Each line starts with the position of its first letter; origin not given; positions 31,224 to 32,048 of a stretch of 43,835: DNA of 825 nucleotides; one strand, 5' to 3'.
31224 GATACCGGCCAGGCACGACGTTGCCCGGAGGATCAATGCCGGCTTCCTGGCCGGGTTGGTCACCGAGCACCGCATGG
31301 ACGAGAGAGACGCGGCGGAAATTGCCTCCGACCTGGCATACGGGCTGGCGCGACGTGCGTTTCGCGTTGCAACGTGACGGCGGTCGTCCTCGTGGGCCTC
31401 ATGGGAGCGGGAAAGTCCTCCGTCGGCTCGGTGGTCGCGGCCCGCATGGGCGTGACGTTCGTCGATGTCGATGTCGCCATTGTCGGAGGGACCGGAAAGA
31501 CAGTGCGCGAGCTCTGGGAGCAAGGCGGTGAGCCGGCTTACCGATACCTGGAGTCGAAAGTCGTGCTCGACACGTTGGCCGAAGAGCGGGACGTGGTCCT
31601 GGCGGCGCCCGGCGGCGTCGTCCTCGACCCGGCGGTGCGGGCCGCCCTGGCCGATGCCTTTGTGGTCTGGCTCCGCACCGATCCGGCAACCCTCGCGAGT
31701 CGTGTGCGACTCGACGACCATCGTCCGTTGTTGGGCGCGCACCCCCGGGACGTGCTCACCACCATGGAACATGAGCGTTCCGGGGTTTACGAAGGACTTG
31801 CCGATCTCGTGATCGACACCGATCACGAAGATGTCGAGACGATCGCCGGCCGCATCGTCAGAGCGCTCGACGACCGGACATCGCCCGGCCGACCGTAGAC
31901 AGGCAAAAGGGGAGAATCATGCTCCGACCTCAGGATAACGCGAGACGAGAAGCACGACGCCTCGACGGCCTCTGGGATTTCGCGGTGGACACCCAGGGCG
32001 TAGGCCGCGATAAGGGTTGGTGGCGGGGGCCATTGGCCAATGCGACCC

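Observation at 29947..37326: Glucuronide cluster lacking dehydratase, KDG-kinase and aldolase but containing a LarA-like enzyme and a P-loop kinase: a possible mannonate-to-gluconate bypass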

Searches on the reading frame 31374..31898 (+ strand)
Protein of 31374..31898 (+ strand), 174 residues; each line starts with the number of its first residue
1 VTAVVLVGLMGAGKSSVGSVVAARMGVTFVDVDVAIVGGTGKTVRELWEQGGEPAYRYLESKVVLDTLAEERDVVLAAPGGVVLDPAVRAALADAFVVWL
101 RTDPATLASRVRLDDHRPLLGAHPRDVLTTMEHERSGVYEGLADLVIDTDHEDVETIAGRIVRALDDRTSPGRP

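Call 4: search_protein_families(library=pfam, proteins=[window:31374-31898:+])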
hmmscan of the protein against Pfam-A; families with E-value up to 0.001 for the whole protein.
window:31374-31898:+ (174 aa): 3 families
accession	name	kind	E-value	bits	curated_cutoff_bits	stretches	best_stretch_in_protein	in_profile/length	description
PF01202.28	SKI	-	1.6e-35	123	22.1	1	10-165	1-158/159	Shikimate kinase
PF13238.12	AAA_18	-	1.8e-07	32.1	29.4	1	4-115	1-112/128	AAA domain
PF13671.12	AAA_33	-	1.2e-05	26.1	27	1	4-112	2-116/143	AAA domain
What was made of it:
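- Checked: Kinase: 31374-31898, with Walker A motif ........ and a Pfam SKI hit at 1.6e-35 (call 4).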

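Call 5: search_protein_families(library=ncbifam, proteins=[window:31374-31898:+])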
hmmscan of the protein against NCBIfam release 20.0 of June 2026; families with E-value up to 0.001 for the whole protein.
window:31374-31898:+ (174 aa): 13 families
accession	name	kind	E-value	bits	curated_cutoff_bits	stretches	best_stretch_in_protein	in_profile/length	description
NF010552.0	PRK13946.1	equivalog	3.8e-39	134.3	186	1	3-169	25-191/198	shikimate kinase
NF010553.0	PRK13947.1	equivalog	1.5e-30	106.7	204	1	1-164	1-164/173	shikimate kinase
NF003456.0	PRK05057.1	equivalog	2.6e-29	102.3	195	1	4-166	7-171/173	shikimate kinase AroK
NF006015.0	PRK08154.1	subfamily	1e-27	97.1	204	1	3-168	138-305/314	anaerobic benzoate catabolism transcriptional regulator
NF006610.0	PRK09169.1-4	subfamily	2.6e-24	84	4299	1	3-167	2867-3031/3056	hypothetical protein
NF010554.0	PRK13948.1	equivalog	6.4e-24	84.6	217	1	2-165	11-173/192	shikimate kinase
NF010556.0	PRK13951.1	equivalog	9.2e-23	80.8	560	1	4-167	3-162/492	bifunctional shikimate kinase AroK/3-dehydroquinate synthase AroB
NF040667.1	hom_kin_desulfo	exception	2.3e-21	76.4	197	1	3-165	2-162/163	homoserine kinase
NF002988.0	PRK03731.1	equivalog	2.9e-20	72.7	161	1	2-168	3-171/174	shikimate kinase AroL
NF010627.0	PRK14021.1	equivalog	4.4e-20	71.6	565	1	4-169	9-178/542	bifunctional shikimate kinase/3-dehydroquinate synthase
NF010555.0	PRK13949.1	equivalog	2e-17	63.9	180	1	1-129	1-130/175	shikimate kinase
NF001866.0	PRK00625.1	equivalog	1.3e-05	25.5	142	1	4-112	3-114/173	shikimate kinase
NF003012.0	PRK03839.1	equivalog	0.00076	19.5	152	0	5-115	4-101/180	putative kinase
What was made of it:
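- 31374..31898 (+): 174-aa shikimate-kinase-family (SKI) kinase, translationally coupled to uxaC by a GTGA overlap. It is a candidate gluconate or mannonate kinase; this role is inferred. The best NCBIfam AroK model scores 134 bits, below its cutoff of 186 (calls 4, 5).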

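Call 23: search_solved_structures(query=window:31374-31898:+, max_evalue=1, show_alignments=2)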
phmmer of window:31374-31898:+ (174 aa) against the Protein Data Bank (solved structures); distinct sequences matched with E-value up to 1: 27.
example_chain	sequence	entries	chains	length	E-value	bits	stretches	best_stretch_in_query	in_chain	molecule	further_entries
1kag_A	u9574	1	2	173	2.2e-23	86.3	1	4-166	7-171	Shikimate kinase I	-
1l4u_A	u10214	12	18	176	6.4e-21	78.3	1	4-163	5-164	SHIKIMATE KINASE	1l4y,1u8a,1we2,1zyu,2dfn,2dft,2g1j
2iyq_A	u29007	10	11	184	7.4e-21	78.1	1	4-163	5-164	SHIKIMATE KINASE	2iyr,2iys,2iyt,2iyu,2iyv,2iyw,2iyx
3trf_A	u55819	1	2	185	4.4e-16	62.6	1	2-162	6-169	Shikimate kinase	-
4y0a_A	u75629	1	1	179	9.3e-16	61.5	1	4-163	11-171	Shikimate kinase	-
2pt5_A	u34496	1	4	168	6.4e-13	52.2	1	4-154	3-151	Shikimate kinase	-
1shk_A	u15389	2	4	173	5.1e-12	49.3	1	4-151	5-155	SHIKIMATE KINASE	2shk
3nwj_A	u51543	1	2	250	6.1e-12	49.1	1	4-121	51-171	AtSK2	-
3vaa_A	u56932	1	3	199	1.9e-11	47.5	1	2-128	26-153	Shikimate kinase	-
1e6c_A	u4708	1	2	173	2.4e-11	47.2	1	4-151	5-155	SHIKIMATE KINASE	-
1zuh_A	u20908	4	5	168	3.9e-11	46.4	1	3-149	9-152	Shikimate kinase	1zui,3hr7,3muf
3n2e_A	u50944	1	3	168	6.9e-11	45.6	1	3-149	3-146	Shikimate kinase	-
3mrs_A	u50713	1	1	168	2.7e-10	43.7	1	3-149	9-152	Shikimate kinase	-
1via_A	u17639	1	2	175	7.8e-09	39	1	4-166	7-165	shikimate kinase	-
4loa_A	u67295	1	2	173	0.00018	24.8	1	4-163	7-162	De-novo design amidase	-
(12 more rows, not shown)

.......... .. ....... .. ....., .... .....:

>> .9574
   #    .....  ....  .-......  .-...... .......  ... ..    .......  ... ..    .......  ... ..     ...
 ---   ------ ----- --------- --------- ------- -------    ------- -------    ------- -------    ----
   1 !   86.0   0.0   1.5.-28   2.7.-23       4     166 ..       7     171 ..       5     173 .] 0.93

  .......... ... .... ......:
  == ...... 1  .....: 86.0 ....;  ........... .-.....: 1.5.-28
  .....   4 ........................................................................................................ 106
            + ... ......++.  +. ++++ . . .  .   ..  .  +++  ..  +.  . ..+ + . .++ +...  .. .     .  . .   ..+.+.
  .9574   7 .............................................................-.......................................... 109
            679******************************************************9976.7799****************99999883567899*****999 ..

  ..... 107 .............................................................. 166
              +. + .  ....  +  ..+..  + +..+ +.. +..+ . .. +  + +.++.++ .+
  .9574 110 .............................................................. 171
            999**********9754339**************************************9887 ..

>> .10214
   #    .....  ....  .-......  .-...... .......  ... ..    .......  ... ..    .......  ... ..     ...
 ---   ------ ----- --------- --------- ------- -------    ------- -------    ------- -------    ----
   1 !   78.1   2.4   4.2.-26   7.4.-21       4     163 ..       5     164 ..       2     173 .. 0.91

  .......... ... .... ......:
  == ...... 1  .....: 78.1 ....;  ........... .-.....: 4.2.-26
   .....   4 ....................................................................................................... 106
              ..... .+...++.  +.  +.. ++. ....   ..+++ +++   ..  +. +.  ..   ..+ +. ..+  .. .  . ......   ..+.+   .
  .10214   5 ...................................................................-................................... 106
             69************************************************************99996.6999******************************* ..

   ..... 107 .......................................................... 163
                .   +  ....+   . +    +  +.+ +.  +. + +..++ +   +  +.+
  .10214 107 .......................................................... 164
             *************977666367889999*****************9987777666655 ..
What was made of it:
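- On Gluconokinase, GntK/IdnK type: Gluconokinase structure 3T61 matches at E=0.12 (call 23).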

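Call 37: find_homologous_proteins(query=window:31374-31898:+, max_evalue=0.00001)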
Query window:31374-31898:+ (174 aa): 3784 proteins with E <= 0.00001 among 6509 candidates; the best 120 are listed.
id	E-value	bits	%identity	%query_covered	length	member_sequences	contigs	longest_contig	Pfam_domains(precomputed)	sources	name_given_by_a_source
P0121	1.1e-100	353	97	100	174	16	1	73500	PF13671.13,PF01202.29,PF13238.13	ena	-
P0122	4.6e-94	331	90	100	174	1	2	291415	PF13671.13,PF01202.29,PF13238.13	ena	-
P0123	1.3e-93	329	91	100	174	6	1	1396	PF13671.13,PF01202.29,PF13238.13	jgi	jgi:shikimate kinase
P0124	2.1e-89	316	88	100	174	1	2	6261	PF13671.13,PF01202.29,PF13238.13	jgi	jgi:shikimate kinase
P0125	2.3e-89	316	87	100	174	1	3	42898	PF13671.13,PF01202.29,PF13238.13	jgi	jgi:shikimate kinase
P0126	1.8e-87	309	87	100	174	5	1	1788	PF13671.13,PF01202.29,PF13238.13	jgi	jgi:shikimate kinase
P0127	1.1e-77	278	80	97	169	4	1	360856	PF13671.13,PF01202.29,PF13238.13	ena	-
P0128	2.0e-71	257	76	97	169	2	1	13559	PF13671.13,PF01202.29,PF13238.13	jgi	jgi:shikimate kinase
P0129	1.2e-66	242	71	97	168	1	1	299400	PF01202.29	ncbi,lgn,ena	-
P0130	6.9e-66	239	72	97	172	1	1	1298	PF13671.13,PF01202.29,PF13238.13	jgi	jgi:shikimate kinase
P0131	1.2e-64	235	70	97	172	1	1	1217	PF13671.13,PF01202.29,PF13238.13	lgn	-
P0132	1.3e-64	235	68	98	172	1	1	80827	PF13671.13,PF01202.29,PF13238.13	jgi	jgi:shikimate kinase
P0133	1.0e-63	232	69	97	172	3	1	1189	PF01202.29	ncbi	-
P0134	1.4e-63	232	69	96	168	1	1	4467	PF01202.29,PF13238.13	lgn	-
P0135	3.2e-63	231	73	90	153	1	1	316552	PF01202.29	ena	-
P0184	1.5e-54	202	65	96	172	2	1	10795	PF13671.13,PF01202.29,PF13238.13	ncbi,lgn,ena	ncbi:MAG TPA: shikimate kinase [Mycobacteriales bacterium]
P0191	5.0e-54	201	64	93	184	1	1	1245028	PF13671.13,PF01202.29,PF13238.13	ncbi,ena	-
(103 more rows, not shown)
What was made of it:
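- Source annotation pipelines name its homologs shikimate kinase (call 37).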

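Call 38: find_encoding_contigs(protein=P0184, flank=6000, max_places=2)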
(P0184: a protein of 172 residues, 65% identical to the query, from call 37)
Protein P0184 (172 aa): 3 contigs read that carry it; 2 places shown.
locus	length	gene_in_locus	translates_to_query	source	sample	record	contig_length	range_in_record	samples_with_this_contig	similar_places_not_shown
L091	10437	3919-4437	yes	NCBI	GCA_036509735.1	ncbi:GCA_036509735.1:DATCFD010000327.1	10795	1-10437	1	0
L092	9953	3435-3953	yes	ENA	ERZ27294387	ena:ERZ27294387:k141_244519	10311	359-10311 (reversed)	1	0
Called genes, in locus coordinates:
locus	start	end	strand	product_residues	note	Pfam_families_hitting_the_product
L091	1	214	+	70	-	?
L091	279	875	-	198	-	-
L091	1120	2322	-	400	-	PF04909:Amidohydro_2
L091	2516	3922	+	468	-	PF02614:UxaC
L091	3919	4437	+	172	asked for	PF13238:AAA_18 (weak), PF13671:AAA_33 (weak), PF01202:SKI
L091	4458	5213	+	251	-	PF02837:Glyco_hydro_2_N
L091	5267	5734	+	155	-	PF02836:Glyco_hydro_2_C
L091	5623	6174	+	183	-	PF02836:Glyco_hydro_2_C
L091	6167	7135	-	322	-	PF00356:LacI, PF00532:Peripla_BP_1, PF13407:Peripla_BP_4 (faint), PF13377:Peripla_BP_3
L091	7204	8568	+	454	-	PF01232:Mannitol_dh, PF08125:Mannitol_dh_C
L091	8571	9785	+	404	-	PF09861:Lar_N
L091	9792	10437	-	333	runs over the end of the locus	PF01408:GFO_IDH_MocA, PF02894:GFO_IDH_MocA_C, PF22725:GFO_IDH_MocA_C3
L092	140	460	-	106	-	-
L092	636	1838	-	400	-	PF04909:Amidohydro_2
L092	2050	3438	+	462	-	PF02614:UxaC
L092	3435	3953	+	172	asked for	PF13238:AAA_18 (weak), PF13671:AAA_33 (weak), PF01202:SKI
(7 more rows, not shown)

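Call 39: find_encoding_contigs(protein=P0191, flank=6000, max_places=2)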
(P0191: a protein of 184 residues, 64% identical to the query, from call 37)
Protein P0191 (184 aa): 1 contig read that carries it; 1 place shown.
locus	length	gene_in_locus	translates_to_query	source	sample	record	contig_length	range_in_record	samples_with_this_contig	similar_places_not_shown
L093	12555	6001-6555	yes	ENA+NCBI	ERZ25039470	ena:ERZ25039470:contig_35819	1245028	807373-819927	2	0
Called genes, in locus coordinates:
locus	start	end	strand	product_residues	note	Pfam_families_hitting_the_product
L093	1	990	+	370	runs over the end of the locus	PF02653:BPD_transp_2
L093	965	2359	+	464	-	PF13458:Peripla_BP_6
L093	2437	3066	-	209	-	-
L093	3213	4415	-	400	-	PF04909:Amidohydro_2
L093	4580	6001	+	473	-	PF02614:UxaC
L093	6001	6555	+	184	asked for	PF13238:AAA_18 (weak), PF13671:AAA_33 (faint), PF01202:SKI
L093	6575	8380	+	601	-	PF02837:Glyco_hydro_2_N, PF00703:Glyco_hydro_2, PF02836:Glyco_hydro_2_C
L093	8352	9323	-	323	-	PF00356:LacI, PF00532:Peripla_BP_1, PF13407:Peripla_BP_4 (weak), PF13377:Peripla_BP_3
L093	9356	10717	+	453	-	PF01232:Mannitol_dh, PF08125:Mannitol_dh_C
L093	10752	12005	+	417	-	PF09861:Lar_N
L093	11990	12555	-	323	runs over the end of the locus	PF01408:GFO_IDH_MocA, PF22725:GFO_IDH_MocA_C3, PF02894:GFO_IDH_MocA_C (weak)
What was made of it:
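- The SKI kinase's closest homologs (at least 58% identity) all sampled in the same cluster (calls 37-39).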

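Call 49: search_solved_structures(query=window:31374-31898:+, max_evalue=1e-10, show_alignments=5)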
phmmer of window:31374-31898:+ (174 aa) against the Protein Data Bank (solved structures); distinct sequences matched with E-value up to 1e-10: 12.
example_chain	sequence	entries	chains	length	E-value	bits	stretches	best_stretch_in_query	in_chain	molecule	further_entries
1kag_A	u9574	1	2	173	2.2e-23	86.3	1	4-166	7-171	Shikimate kinase I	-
1l4u_A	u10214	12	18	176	6.4e-21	78.3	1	4-163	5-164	SHIKIMATE KINASE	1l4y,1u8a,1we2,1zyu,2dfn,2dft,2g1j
2iyq_A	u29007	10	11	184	7.4e-21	78.1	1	4-163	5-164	SHIKIMATE KINASE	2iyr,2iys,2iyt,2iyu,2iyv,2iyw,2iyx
3trf_A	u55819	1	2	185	4.4e-16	62.6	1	2-162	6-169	Shikimate kinase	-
4y0a_A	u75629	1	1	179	9.3e-16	61.5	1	4-163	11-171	Shikimate kinase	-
2pt5_A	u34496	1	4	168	6.4e-13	52.2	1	4-154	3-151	Shikimate kinase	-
1shk_A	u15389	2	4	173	5.1e-12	49.3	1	4-151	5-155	SHIKIMATE KINASE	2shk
3nwj_A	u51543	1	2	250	6.1e-12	49.1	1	4-121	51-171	AtSK2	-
3vaa_A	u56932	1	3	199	1.9e-11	47.5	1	2-128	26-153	Shikimate kinase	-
1e6c_A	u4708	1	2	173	2.4e-11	47.2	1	4-151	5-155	SHIKIMATE KINASE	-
1zuh_A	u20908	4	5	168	3.9e-11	46.4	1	3-149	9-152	Shikimate kinase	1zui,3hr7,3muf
3n2e_A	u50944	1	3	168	6.9e-11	45.6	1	3-149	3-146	Shikimate kinase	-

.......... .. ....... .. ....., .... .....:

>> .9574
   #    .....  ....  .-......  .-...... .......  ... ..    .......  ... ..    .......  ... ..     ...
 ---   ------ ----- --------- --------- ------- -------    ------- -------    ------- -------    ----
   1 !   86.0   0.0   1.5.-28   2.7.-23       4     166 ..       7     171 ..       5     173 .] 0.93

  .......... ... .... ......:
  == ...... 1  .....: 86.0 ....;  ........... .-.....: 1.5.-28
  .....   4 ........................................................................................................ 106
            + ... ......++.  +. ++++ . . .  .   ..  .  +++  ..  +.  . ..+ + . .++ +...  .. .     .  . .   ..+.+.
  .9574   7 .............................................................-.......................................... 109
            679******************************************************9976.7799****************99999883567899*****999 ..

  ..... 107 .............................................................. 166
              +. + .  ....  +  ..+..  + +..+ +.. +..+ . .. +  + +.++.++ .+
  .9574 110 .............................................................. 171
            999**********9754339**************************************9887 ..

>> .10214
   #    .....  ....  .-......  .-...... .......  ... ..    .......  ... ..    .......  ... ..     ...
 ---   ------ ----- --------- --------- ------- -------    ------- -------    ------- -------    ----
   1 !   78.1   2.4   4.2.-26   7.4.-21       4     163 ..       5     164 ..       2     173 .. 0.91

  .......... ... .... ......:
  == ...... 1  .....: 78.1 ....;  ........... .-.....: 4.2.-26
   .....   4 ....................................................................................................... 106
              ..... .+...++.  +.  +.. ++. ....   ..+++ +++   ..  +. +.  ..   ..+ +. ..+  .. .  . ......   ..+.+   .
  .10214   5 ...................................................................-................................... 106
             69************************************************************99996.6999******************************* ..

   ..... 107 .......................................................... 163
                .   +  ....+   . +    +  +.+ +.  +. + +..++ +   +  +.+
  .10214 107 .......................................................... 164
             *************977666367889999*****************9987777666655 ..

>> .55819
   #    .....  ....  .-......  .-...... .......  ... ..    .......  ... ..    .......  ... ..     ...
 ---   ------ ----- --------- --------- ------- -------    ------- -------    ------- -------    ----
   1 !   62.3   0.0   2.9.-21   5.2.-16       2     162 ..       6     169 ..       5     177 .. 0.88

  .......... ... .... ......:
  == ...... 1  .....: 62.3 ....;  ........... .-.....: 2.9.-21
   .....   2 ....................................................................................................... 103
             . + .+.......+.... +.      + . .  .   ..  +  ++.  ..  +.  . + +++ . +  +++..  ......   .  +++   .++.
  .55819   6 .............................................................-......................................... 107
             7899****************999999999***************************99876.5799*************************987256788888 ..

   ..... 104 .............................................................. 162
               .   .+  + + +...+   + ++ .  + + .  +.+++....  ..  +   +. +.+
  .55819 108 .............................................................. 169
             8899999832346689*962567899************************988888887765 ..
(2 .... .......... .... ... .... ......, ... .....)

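Call 79: search_protein_representatives(protein=window:31374-31898:+)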
Query: 174 residues. Proteins with E-value up to 0.001 (for the whole library): 29186; up to 1e-10: 10602; up to 1e-30: 18. The best 150 are listed.
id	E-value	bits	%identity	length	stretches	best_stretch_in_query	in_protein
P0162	2.4e-58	213.1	99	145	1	1-108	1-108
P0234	2.9e-52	193.3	61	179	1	1-165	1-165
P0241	4.3e-51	189.5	59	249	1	3-172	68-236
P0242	3.3e-49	183.3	71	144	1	10-138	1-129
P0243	1.2e-48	181.6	44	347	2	4-149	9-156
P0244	8.2e-43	162.6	40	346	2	4-168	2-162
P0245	2.3e-36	141.6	51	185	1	3-164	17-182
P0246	1.3e-35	139.1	49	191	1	4-169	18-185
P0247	8.7e-34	133.2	49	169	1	10-171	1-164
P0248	2.2e-33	131.9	50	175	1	4-164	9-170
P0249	6.6e-33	130.3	54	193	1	10-162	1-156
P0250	1.1e-32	129.6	48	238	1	9-166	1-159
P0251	1.2e-32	129.5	46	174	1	4-163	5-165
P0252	1.4e-32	129.3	48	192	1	3-162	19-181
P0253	3.2e-32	128.1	48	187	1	2-167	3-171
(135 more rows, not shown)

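Call 81: find_encoding_contigs(protein=P0245, flank=6000, max_places=3)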
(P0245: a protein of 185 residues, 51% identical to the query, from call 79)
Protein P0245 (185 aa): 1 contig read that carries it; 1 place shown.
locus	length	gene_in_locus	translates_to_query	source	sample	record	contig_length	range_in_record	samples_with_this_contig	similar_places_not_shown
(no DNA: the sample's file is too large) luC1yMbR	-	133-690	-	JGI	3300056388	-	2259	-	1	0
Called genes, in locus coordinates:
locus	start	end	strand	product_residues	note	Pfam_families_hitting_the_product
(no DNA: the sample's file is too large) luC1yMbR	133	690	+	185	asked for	PF13238:AAA_18, PF13671:AAA_33 (weak), PF01202:SKI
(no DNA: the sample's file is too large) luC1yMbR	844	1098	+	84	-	-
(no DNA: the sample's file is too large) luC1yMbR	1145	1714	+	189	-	PF01814:Hemerythrin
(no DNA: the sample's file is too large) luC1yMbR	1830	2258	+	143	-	?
